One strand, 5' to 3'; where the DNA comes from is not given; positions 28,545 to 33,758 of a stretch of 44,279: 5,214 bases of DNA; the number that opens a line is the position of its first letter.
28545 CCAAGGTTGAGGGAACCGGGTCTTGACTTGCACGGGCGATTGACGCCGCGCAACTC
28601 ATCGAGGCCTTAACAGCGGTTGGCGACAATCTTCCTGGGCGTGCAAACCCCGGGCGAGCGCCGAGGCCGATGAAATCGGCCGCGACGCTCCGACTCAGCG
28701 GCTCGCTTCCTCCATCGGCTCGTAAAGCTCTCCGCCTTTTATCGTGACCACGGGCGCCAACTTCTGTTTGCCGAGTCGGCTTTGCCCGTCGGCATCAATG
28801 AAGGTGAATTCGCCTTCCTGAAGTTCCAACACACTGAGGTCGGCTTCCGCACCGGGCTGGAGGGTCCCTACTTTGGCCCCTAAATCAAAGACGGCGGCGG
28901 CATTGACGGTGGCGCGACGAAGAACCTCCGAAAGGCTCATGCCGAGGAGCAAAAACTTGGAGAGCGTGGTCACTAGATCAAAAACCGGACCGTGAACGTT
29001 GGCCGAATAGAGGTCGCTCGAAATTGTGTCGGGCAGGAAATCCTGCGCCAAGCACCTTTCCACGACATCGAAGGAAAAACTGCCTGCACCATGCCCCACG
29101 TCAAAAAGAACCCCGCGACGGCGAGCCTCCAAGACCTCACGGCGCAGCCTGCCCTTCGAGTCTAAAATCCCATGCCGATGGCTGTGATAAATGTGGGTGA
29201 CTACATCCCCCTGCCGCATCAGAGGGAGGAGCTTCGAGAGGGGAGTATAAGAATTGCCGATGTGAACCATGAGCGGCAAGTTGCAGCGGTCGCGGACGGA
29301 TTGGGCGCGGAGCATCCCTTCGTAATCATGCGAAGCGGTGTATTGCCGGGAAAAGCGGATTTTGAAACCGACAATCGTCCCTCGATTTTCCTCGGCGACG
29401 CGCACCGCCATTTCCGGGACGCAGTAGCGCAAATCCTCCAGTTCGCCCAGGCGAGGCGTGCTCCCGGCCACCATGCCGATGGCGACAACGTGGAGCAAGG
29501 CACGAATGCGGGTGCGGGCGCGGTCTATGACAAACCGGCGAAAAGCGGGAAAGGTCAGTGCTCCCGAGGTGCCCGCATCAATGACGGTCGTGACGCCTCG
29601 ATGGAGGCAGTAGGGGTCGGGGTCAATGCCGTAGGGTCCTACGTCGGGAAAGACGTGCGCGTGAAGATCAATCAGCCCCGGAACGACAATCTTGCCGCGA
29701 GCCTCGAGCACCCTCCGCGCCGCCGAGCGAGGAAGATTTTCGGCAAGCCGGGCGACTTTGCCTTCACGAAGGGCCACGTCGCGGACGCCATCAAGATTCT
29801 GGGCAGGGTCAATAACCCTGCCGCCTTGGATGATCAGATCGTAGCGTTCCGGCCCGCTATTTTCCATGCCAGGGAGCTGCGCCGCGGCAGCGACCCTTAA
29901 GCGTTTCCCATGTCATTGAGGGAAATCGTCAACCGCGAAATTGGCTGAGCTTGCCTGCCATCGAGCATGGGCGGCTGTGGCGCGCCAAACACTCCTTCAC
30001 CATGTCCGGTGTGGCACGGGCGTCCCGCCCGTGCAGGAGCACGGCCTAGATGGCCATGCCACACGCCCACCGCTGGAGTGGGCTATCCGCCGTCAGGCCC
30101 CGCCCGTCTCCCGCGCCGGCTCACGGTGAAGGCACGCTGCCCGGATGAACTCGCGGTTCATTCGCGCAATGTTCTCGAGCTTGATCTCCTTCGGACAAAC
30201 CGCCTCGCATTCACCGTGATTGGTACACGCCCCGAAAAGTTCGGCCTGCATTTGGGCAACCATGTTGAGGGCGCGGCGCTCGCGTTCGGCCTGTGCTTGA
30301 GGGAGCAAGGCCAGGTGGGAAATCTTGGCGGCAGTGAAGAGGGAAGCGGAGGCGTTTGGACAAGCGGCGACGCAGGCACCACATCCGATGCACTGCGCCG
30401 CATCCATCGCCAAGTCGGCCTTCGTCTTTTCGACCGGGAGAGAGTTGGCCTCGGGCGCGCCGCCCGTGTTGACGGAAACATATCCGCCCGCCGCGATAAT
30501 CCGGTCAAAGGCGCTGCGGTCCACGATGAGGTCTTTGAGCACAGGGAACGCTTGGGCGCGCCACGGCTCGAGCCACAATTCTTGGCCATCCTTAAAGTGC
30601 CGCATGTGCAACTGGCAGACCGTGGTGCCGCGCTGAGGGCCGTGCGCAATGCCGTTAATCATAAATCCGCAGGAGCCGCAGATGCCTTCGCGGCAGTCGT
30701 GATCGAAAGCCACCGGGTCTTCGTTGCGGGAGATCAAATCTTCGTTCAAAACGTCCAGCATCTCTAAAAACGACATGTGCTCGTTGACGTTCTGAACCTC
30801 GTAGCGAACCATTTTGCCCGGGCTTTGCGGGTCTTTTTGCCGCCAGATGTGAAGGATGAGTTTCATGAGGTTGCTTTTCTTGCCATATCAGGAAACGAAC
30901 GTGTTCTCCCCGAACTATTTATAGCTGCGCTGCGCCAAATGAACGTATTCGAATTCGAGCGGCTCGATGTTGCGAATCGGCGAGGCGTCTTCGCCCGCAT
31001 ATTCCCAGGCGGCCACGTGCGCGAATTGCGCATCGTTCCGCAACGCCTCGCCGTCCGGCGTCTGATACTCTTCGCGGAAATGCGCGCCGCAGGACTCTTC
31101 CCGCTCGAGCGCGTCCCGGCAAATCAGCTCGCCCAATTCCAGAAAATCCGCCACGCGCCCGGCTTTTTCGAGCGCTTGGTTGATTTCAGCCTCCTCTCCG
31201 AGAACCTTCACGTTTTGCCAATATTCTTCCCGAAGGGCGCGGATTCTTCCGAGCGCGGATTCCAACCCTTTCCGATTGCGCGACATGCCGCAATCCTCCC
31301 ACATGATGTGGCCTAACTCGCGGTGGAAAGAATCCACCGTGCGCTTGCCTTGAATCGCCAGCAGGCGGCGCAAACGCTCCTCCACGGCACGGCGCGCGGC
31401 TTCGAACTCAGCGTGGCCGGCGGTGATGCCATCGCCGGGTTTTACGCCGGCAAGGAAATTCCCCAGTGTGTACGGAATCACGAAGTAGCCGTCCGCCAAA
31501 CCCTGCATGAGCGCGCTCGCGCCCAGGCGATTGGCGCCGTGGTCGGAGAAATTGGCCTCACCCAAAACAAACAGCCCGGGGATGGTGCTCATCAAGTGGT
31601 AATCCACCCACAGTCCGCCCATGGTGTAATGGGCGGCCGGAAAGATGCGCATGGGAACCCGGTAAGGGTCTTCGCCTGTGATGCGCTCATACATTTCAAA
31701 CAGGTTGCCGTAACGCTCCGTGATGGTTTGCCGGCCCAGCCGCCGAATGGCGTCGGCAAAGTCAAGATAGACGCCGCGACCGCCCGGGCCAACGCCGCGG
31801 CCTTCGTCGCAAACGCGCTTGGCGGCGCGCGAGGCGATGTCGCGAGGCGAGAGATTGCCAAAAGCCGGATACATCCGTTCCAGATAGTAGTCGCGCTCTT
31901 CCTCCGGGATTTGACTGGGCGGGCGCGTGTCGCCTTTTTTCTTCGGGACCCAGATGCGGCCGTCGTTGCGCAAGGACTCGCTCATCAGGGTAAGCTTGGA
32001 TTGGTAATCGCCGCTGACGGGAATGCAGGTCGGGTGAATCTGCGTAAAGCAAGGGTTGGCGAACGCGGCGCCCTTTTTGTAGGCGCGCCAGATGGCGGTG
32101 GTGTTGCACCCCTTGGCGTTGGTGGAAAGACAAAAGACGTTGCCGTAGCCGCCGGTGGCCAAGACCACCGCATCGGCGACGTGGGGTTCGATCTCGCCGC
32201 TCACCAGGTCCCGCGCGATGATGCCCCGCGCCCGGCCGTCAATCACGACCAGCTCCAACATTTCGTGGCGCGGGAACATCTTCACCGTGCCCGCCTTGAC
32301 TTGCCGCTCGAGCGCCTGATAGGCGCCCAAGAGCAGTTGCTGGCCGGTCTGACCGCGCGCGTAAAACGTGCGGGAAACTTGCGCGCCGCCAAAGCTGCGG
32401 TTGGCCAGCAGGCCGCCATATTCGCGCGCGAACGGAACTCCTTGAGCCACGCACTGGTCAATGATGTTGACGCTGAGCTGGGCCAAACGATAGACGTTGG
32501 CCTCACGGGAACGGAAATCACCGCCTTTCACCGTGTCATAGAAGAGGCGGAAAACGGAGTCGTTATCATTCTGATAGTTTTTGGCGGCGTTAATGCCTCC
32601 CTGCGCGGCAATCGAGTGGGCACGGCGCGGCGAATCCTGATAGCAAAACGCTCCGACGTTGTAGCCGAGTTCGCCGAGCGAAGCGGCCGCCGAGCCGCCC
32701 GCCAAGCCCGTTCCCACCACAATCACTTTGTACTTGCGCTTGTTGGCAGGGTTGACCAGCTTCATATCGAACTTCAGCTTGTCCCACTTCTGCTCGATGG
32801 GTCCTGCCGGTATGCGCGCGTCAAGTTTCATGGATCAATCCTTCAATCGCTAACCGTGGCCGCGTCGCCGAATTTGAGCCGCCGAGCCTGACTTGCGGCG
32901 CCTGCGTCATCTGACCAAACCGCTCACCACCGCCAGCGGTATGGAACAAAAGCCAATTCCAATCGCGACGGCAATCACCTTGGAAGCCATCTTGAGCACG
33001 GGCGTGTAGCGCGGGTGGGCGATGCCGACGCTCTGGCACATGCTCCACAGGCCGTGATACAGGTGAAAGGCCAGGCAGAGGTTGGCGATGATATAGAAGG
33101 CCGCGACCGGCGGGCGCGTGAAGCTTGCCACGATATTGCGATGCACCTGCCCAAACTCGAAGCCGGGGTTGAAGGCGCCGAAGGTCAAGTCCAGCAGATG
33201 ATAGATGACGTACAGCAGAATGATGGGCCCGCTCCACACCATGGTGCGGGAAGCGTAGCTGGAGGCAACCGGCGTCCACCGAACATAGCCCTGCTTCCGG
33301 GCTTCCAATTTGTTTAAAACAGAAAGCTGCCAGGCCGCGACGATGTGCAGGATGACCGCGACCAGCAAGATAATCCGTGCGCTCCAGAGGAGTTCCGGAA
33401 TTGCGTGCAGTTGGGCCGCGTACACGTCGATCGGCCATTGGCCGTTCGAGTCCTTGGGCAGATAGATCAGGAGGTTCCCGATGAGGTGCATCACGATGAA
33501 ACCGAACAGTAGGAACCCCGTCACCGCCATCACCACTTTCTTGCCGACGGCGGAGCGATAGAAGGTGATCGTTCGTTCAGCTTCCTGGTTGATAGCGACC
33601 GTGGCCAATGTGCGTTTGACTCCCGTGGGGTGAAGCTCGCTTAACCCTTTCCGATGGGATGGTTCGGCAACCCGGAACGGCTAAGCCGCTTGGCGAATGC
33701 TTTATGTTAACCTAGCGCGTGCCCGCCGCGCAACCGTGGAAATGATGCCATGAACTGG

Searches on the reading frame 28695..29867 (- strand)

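Call 82: search_protein_families(library=pfam, proteins=[window:28695-29867:-], max_evalue=0.00001)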
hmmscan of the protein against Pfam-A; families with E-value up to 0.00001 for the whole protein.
window:28695-29867:- (390 aa): 3 families
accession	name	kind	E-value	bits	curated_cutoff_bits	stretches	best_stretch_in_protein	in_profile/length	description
PF01979.26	Amidohydro_1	-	2.7e-16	60.2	25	1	271-360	237-323/345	Amidohydrolase family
PF07969.17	Amidohydro_3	-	2.8e-10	40.7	29.7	0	310-380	407-469/472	Amidohydrolase family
PF22647.2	EF_0837-like_N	-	2.8e-09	37.4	27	1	336-382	1-47/48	Deacetylase EF_0837-like composite domain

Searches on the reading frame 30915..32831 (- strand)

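Call 82: search_protein_families(library=pfam, proteins=[window:30915-32831:-], max_evalue=0.00001)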
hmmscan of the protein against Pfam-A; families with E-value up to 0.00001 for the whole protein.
window:30915-32831:- (638 aa): 3 families
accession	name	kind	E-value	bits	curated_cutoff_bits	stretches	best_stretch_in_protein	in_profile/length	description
PF00890.30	FAD_binding_2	-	4e-56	191.4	20.4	1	36-441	2-414/414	FAD binding domain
PF02910.25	Succ_DH_flav_C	-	4.9e-37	127.2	20.8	1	503-637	1-130/130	Fumarate reductase flavoprotein C-term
PF01266.30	DAO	-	4.3e-08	33.5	27.9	1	35-356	1-331/353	FAD dependent oxidoreductase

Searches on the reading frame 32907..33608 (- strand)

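Call 83: search_protein_families(library=pfam, proteins=[window:32907-33608:-], max_evalue=0.00001)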
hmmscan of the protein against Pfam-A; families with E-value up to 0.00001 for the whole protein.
window:32907-33608:- (233 aa): 1 family
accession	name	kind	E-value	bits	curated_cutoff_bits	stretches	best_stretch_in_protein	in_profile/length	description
PF01127.27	Sdh_cyt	-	3.9e-08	33.9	25.8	1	111-215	14-120/122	Succinate dehydrogenase/Fumarate reductase transmembrane subunit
